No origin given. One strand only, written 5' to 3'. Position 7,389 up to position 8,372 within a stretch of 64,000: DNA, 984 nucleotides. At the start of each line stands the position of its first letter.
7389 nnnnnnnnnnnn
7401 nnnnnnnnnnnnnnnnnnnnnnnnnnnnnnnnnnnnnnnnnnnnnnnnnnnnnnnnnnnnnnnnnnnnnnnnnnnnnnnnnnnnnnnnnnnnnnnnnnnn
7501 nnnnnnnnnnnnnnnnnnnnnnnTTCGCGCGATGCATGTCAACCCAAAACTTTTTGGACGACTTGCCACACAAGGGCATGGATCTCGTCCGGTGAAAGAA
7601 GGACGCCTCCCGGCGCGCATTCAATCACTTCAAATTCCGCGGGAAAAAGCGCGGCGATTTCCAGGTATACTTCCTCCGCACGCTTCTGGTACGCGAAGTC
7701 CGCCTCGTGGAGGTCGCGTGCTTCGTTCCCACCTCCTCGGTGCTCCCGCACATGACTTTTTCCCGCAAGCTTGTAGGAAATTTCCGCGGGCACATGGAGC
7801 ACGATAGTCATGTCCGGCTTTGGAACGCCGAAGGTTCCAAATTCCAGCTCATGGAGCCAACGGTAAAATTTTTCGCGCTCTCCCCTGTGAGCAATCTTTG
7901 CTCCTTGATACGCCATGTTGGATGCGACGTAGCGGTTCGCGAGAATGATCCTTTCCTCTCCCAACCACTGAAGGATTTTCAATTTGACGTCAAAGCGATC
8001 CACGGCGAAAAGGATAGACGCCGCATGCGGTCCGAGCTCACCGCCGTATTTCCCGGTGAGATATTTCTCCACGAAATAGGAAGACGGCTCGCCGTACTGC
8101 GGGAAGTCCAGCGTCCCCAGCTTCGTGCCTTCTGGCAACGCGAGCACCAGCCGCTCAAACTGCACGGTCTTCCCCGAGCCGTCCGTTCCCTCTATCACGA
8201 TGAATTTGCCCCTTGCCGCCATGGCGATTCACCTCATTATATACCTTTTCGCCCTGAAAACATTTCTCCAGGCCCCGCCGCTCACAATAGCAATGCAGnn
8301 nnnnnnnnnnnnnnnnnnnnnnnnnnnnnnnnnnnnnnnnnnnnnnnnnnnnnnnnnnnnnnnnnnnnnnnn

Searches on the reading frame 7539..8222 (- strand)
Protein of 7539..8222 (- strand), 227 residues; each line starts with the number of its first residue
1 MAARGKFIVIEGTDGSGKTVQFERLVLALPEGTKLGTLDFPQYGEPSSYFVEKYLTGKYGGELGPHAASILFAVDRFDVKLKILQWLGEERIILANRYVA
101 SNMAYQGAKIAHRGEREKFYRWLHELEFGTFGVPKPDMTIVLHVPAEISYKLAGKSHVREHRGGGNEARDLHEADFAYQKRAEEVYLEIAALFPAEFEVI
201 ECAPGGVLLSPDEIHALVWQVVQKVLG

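Call 92: search_protein_families(library=pfam, proteins=[window:7539-8222:-], max_evalue=0.0001)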
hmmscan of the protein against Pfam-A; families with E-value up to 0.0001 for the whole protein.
window:7539-8222:- (227 aa): 1 family
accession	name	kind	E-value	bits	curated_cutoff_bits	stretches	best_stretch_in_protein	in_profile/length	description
PF02223.23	Thymidylate_kin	-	4e-18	66.2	27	1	10-200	1-172/185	Thymidylate kinase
